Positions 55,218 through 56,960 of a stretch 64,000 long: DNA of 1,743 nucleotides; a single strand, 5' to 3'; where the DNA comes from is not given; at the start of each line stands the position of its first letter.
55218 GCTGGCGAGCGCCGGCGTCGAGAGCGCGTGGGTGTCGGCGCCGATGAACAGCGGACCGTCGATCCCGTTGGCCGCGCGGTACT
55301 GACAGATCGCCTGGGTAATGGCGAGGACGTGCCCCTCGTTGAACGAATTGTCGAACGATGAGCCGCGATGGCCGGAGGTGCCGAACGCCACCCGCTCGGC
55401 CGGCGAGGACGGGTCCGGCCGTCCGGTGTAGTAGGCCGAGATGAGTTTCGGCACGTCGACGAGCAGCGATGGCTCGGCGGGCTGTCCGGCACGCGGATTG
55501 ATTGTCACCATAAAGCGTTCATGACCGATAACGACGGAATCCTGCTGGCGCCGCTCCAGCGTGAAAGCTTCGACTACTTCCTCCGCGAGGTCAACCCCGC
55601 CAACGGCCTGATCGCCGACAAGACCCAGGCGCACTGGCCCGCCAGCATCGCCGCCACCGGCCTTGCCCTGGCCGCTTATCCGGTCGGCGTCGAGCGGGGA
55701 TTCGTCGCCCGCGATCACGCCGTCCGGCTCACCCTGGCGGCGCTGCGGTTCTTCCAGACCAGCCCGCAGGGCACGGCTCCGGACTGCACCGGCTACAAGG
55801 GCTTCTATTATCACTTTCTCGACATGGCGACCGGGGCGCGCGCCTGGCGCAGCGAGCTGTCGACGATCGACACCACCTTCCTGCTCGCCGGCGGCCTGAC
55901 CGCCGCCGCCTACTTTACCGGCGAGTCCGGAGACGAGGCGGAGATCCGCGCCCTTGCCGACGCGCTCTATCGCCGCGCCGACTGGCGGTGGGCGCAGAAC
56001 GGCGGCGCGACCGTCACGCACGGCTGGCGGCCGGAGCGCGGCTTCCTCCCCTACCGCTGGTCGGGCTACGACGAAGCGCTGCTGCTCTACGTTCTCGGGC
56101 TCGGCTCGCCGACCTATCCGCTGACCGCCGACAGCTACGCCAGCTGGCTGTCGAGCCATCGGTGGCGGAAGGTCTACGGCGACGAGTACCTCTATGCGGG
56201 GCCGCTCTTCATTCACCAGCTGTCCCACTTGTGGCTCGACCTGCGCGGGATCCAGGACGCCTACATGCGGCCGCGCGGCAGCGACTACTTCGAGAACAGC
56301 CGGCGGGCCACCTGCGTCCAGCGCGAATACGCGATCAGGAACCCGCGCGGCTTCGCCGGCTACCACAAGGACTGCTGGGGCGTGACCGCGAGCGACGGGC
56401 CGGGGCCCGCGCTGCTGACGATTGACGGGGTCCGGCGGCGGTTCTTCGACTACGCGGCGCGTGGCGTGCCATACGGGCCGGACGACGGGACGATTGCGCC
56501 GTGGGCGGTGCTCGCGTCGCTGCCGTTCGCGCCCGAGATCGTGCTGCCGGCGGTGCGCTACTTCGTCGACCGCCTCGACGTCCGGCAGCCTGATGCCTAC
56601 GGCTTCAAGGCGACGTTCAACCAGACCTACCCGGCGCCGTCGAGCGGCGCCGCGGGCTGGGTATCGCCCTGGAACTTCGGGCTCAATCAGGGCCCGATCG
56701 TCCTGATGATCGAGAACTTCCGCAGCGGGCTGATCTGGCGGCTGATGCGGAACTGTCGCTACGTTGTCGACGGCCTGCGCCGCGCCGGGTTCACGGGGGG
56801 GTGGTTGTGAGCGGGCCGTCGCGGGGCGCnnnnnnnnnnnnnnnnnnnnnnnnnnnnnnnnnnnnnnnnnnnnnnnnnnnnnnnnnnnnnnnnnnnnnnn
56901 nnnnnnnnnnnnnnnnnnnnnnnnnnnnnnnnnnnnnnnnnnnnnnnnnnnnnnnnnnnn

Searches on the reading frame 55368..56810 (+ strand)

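Call 30: search_protein_families(library=pfam, proteins=[window:55368-56810:+], max_evalue=0.001)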
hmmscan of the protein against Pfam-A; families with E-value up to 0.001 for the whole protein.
window:55368-56810:+ (480 aa): 1 family
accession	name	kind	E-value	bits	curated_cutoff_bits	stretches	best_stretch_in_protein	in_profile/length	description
PF10091.15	Glycoamylase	-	1.2e-81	273.8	27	1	228-463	1-220/221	Putative glucoamylase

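Call 65: search_protein_families(library=ncbifam, proteins=[window:55368-56810:+], max_evalue=0.00001)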
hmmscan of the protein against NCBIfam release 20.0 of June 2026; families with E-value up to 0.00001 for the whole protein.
window:55368-56810:+ (480 aa): 0 families
